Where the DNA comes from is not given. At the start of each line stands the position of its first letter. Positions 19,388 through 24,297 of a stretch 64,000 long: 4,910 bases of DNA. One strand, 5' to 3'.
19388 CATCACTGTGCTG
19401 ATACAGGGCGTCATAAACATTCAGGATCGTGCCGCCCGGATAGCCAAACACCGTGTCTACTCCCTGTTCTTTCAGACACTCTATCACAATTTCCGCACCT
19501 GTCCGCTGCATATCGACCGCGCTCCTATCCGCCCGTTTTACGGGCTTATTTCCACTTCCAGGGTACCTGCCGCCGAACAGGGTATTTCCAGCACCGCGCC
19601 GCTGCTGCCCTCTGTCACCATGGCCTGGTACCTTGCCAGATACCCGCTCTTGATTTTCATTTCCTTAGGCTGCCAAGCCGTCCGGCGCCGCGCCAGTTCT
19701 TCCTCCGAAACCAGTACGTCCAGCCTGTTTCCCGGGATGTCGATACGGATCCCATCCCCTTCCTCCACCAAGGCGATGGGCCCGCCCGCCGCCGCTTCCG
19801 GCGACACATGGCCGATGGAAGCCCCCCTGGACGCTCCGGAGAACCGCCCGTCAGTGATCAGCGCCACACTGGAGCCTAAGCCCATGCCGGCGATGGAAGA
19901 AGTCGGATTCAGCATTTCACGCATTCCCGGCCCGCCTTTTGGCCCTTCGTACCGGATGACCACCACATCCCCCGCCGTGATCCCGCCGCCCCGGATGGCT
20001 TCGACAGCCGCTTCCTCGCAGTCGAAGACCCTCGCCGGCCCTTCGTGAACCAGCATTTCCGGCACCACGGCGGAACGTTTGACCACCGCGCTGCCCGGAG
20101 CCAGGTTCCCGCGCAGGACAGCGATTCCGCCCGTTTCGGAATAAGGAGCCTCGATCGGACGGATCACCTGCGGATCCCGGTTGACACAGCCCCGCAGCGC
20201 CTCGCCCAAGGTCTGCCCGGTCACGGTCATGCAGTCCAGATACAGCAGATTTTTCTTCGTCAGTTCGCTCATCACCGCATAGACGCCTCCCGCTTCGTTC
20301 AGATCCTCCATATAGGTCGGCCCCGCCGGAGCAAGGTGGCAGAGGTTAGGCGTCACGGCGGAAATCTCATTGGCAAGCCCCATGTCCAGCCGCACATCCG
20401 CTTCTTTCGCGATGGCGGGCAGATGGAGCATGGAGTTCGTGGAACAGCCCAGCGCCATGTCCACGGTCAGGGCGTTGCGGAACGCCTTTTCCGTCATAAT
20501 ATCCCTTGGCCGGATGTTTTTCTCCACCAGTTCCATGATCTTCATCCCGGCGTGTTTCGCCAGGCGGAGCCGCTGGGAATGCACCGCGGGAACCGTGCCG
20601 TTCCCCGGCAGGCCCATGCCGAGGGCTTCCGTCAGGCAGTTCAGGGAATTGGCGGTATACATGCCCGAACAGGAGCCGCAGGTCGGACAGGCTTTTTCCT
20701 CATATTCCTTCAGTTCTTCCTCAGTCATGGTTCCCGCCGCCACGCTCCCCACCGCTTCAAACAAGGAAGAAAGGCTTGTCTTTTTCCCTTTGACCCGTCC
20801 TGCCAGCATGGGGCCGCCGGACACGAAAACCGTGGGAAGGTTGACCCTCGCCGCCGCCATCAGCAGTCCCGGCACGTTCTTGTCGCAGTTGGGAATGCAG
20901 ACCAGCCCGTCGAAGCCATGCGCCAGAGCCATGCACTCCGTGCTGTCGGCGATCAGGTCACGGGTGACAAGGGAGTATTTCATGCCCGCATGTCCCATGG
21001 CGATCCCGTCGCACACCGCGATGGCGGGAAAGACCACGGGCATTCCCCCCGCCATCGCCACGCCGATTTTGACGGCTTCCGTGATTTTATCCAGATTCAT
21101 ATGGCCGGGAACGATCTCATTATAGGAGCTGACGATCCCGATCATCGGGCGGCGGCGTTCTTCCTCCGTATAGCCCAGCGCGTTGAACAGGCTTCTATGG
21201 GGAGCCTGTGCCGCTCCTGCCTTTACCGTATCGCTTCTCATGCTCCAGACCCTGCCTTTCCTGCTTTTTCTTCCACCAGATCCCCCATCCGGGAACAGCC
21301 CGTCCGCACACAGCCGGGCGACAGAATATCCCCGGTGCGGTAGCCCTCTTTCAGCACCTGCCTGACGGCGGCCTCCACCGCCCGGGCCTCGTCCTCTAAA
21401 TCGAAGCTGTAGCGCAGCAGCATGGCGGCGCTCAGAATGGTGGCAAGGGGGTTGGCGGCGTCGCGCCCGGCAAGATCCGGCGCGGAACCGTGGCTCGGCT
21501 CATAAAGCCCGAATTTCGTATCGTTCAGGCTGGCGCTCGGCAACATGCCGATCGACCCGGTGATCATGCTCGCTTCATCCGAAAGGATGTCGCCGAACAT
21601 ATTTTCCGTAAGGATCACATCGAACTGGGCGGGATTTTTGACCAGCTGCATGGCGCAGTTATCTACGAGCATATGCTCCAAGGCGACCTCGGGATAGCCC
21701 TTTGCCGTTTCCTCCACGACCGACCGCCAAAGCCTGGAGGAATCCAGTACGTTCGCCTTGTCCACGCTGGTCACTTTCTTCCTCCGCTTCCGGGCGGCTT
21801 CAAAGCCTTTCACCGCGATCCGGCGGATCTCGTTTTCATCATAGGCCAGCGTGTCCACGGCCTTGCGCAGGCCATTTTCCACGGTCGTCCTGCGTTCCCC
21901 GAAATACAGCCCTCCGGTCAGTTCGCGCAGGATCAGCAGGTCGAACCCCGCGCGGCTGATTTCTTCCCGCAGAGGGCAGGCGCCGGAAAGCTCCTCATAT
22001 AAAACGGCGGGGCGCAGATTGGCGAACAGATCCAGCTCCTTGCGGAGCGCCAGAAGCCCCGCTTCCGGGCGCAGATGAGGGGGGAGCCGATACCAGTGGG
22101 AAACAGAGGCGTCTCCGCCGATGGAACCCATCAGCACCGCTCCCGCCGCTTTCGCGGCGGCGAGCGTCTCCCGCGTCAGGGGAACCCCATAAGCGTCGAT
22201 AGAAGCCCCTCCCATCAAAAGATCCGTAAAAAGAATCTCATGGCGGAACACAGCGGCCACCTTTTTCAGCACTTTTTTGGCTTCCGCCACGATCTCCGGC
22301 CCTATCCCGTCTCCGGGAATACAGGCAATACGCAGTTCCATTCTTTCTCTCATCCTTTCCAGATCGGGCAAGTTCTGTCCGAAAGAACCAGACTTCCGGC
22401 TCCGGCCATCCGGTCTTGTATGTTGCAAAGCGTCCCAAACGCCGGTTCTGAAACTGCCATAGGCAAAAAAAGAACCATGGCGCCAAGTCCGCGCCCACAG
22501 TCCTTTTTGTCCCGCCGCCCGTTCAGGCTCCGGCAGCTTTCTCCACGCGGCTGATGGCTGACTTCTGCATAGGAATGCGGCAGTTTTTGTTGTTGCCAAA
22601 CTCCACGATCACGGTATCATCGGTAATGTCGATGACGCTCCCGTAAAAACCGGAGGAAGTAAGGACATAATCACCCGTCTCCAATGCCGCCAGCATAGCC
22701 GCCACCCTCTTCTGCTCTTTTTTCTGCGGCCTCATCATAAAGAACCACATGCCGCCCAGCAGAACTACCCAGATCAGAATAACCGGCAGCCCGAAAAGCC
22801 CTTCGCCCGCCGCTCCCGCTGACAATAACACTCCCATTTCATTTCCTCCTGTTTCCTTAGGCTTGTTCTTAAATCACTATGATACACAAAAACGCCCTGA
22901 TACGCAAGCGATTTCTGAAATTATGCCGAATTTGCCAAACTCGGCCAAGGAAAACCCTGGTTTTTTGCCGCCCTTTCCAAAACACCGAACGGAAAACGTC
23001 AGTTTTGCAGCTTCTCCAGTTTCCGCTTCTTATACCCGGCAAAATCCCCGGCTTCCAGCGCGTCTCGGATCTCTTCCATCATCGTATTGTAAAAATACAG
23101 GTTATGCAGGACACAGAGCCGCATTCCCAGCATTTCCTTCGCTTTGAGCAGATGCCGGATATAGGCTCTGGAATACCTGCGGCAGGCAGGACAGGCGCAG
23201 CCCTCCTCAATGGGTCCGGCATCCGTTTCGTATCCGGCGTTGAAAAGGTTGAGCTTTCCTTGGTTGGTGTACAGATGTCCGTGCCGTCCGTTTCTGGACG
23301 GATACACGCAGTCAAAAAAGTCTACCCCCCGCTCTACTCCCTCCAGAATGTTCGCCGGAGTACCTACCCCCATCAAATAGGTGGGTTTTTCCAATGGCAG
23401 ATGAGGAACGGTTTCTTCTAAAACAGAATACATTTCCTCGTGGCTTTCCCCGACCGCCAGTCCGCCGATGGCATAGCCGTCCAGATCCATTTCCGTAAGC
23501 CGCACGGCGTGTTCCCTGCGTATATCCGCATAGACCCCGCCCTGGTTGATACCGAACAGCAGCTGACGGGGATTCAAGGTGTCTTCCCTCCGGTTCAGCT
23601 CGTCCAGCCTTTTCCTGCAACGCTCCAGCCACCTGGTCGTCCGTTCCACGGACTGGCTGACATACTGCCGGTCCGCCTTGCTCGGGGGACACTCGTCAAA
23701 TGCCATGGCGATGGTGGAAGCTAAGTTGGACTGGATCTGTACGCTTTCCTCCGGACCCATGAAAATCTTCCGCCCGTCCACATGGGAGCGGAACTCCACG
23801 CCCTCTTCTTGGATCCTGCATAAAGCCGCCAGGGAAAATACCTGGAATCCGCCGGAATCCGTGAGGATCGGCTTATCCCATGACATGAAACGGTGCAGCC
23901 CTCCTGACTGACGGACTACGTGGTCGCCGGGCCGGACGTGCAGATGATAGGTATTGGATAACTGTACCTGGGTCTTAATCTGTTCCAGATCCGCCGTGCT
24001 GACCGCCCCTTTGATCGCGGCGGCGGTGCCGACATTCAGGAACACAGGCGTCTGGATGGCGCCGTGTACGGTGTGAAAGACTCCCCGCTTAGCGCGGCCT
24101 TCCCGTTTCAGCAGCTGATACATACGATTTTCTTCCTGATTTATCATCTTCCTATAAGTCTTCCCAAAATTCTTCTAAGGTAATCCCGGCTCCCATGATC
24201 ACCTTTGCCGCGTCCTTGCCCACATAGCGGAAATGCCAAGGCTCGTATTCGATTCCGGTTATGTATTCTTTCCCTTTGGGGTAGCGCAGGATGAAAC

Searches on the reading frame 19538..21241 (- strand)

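Call 58: search_protein_families(library=pfam, proteins=[window:19538-21241:-], max_evalue=0.00001)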
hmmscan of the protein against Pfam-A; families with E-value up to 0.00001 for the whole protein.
window:19538-21241:- (567 aa): 2 families
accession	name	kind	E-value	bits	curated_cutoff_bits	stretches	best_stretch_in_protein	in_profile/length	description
PF00920.27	ILVD_EDD_N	-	5e-138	460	27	1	31-347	1-315/316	Dihydroxy-acid/6-phosphogluconate dehydratase N-terminal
PF24877.1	ILV_EDD_C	-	3.9e-81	271.5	27.7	1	358-549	1-191/191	Dihydroxy-acid/6-phosphogluconate dehydratase C-terminal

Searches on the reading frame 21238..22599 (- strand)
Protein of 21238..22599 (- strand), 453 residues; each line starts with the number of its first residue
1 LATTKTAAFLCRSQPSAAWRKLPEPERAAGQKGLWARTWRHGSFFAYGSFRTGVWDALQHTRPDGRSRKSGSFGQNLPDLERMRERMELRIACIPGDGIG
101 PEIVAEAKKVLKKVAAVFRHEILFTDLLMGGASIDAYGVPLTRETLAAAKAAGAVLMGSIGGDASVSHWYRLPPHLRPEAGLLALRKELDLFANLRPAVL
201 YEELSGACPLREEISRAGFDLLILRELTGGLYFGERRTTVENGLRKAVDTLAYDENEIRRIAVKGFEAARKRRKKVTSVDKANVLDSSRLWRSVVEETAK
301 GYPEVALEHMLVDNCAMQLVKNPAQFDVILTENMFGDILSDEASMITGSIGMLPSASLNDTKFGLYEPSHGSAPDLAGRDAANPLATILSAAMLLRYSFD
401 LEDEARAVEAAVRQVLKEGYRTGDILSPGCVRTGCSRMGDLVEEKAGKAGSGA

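Call 58: search_protein_families(library=pfam, proteins=[window:21238-22599:-], max_evalue=0.00001)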
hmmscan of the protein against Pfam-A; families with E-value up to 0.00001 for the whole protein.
window:21238-22599:- (453 aa): 1 family
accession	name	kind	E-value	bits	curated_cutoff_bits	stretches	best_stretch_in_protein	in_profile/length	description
PF00180.25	Iso_dh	-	2.6e-134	448.3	27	1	91-442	2-348/348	Isocitrate/isopropylmalate dehydrogenase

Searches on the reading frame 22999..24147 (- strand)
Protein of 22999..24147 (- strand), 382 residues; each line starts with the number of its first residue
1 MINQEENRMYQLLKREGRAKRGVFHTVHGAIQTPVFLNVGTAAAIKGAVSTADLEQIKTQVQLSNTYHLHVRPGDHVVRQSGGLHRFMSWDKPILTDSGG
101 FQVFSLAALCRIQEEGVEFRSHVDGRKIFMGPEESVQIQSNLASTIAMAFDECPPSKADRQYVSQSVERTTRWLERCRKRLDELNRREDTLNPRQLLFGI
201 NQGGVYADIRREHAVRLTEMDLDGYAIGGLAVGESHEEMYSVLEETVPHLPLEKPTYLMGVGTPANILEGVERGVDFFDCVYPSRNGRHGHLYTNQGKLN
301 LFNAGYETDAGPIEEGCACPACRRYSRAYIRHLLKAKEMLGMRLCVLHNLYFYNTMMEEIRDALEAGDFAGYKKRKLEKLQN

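Call 58: search_protein_families(library=pfam, proteins=[window:22999-24147:-], max_evalue=0.00001)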
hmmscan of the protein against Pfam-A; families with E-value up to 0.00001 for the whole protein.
window:22999-24147:- (382 aa): 1 family
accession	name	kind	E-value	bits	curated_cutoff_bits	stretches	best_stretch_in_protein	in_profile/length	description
PF01702.25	TGT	-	1.7e-154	514.6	26.3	1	19-381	3-356/357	Queuine tRNA-ribosyltransferase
